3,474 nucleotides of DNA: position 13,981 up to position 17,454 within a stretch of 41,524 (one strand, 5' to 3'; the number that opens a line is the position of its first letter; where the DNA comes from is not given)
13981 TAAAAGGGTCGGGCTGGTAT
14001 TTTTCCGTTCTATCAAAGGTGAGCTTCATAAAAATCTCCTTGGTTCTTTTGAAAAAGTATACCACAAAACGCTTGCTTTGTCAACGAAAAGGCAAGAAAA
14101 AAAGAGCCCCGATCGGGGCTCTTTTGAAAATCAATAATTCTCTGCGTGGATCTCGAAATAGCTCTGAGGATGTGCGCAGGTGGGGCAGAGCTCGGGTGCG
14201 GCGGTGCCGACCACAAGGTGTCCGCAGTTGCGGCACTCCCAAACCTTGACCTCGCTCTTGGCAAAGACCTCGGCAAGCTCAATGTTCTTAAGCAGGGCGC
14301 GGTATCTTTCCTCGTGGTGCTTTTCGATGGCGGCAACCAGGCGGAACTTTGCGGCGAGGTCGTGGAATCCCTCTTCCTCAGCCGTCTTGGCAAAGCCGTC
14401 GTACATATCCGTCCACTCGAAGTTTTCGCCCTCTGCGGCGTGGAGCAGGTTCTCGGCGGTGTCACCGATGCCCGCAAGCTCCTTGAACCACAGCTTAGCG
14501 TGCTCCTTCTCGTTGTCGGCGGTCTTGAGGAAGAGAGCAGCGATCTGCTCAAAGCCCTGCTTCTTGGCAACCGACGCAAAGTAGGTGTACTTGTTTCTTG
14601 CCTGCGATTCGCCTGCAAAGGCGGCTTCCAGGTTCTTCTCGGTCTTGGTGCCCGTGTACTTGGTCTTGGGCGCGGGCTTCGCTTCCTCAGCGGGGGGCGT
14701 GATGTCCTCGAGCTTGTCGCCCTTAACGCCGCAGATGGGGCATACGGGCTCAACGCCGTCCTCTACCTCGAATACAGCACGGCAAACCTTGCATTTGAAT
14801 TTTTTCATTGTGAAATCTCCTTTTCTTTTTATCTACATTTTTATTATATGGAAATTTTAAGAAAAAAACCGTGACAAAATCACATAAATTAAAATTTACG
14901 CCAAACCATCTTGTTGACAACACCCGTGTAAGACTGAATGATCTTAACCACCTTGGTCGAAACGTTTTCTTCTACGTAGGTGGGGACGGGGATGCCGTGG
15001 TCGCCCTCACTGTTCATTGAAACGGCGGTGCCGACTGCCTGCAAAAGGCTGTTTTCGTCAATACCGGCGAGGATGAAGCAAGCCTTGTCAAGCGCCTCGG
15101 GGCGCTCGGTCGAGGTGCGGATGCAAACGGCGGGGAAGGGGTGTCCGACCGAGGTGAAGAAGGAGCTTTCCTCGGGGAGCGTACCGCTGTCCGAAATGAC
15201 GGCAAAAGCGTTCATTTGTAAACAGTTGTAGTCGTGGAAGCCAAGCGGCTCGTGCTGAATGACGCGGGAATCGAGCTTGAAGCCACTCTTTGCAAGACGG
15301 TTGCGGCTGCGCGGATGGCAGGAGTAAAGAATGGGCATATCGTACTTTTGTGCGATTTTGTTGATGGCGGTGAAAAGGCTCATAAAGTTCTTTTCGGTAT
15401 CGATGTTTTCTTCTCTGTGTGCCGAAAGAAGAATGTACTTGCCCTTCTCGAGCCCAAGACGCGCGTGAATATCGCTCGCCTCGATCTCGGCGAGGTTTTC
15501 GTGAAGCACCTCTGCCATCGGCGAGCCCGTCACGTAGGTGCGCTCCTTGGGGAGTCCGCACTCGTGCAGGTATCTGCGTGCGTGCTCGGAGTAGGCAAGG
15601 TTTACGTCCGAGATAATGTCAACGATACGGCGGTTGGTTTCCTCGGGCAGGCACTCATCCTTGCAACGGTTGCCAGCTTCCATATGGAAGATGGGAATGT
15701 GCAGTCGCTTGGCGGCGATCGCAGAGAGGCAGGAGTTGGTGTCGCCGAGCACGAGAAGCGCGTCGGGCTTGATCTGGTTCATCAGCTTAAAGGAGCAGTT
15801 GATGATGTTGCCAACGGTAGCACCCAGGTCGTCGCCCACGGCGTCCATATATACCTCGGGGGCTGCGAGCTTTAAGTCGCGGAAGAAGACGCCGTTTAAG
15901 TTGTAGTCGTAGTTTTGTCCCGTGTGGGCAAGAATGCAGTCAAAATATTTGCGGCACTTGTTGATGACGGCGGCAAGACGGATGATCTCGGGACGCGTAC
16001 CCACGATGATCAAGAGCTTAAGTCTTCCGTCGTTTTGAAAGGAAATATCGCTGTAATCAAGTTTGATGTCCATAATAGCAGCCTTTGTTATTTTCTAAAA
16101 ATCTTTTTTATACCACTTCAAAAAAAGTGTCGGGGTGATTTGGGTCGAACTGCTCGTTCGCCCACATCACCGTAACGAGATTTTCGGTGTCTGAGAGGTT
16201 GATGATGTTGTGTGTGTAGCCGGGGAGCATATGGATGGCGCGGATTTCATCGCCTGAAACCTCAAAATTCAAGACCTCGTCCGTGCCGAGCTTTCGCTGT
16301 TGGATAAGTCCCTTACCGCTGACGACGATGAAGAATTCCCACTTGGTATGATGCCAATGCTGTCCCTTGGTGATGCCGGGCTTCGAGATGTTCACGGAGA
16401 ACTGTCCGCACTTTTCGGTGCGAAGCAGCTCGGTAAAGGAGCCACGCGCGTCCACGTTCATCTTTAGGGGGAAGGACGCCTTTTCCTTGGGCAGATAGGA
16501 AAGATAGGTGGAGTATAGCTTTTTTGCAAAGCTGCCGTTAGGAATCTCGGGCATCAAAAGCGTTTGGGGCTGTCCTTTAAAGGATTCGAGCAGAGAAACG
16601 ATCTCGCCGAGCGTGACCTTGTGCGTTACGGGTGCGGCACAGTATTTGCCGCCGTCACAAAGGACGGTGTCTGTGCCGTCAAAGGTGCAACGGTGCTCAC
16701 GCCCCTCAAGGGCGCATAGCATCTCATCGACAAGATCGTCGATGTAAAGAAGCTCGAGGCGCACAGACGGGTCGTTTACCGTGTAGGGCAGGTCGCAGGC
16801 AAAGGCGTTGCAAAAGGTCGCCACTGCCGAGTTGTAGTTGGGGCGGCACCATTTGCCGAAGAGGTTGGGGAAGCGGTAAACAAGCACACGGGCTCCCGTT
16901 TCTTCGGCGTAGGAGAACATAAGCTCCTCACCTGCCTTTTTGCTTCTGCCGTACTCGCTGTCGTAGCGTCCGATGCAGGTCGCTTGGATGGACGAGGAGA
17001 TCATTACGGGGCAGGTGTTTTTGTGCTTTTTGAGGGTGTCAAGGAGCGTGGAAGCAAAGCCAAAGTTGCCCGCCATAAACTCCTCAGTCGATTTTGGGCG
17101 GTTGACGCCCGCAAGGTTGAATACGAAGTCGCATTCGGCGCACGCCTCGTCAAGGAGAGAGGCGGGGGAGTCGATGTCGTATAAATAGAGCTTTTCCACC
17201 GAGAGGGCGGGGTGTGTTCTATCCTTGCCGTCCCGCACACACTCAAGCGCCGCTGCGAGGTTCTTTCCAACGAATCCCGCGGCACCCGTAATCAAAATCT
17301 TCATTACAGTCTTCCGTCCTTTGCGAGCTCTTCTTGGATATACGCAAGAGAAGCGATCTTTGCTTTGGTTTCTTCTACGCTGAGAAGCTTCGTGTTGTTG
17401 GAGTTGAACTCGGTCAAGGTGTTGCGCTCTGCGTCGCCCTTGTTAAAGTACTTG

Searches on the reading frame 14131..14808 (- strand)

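Call 27: search_protein_families(library=pfam, proteins=[window:14131-14808:-], max_evalue=0.0001)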
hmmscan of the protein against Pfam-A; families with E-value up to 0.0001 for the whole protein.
window:14131-14808:- (225 aa): 5 families
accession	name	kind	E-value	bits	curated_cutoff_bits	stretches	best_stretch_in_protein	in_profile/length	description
PF02915.23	Rubrerythrin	-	8.6e-24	84.9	22.8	1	58-173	1-137/137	Rubrerythrin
PF21349.2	RUBY_RBDX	-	4.2e-16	58.5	26.5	1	190-219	1-30/30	Rubrerythrin, rubredoxin-like domain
PF00210.30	Ferritin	-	3.1e-07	30.8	24.5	1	58-116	2-60/142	Ferritin-like domain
PF23458.2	DUF7130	-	1e-06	28.9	35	0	180-222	45-87/89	Domain of unknown function (DUF7130)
PF23455.1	DUF7129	-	2.9e-05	24.1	30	0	187-212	9-34/45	Domain of unknown function (DUF7129)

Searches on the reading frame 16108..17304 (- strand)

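Call 3: search_protein_families(library=pfam, proteins=[window:16108-17304:-], max_evalue=0.01)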
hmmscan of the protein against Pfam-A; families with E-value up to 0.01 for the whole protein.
window:16108-17304:- (398 aa): 5 families
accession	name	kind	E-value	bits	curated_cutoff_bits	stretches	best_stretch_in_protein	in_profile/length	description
PF14667.12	Polysacc_synt_C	-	5.8e-46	155.6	28.7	1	284-394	2-111/111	Polysaccharide biosynthesis C-terminal domain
PF01370.27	Epimerase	-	1.9e-18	67.2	20.9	1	3-201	1-227/240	NAD dependent epimerase/dehydratase family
PF07993.18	NAD_binding_4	-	1.3e-05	25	20.1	0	113-150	172-209/258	Male sterility protein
PF04321.23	RmlD_sub_bind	-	2.2e-05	24.1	27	0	1-74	1-68/287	RmlD substrate binding domain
PF07883.17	Cupin_2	-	0.00052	20.1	27.2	1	308-336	6-33/70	Cupin domain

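Call 4: search_protein_families(library=ncbifam, proteins=[window:16108-17304:-], max_evalue=0.01)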
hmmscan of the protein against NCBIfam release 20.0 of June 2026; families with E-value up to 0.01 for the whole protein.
window:16108-17304:- (398 aa): 8 families
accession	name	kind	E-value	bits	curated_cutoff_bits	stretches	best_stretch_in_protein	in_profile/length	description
NF047837.1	UDPAcbARedWbcJ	equivalog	1.8e-98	329.8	500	1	1-395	1-365/372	UDP-2-acetamido-2,6-beta-L-arabino-hexul-4-ose reductase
NF043036.1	ErythonDh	equivalog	3.3e-07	29.8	325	1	1-155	1-186/321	D-erythronate dehydrogenase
TIGR01746.1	Thioester-redct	subfamily_domain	0.00016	21.1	213.35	0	82-151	132-198/371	thioester reductase domain-containing protein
TIGR04366.1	cupin_WbuC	subfamily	0.0011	18.9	42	1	308-391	42-124/132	WbuC family cupin fold metalloprotein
NF041293.1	G6PDh_Azf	equivalog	0.0012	18.3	400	0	108-166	142-200/252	NAD-dependent glucose-6-phosphate dehydrogenase Azf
TIGR01777.1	yfcH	hypoth_equivalog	0.0015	18.2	207.35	1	3-115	1-117/292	TIGR01777 family oxidoreductase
TIGR01214.1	rmlD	equivalog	0.0037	16.4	224.05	0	2-63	1-56/285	dTDP-4-dehydrorhamnose reductase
NF042423.1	oxyalk_red_Shew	equivalog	0.0092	15.1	580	0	2-134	10-147/331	2-alkyl-3-oxoalkanoate reductase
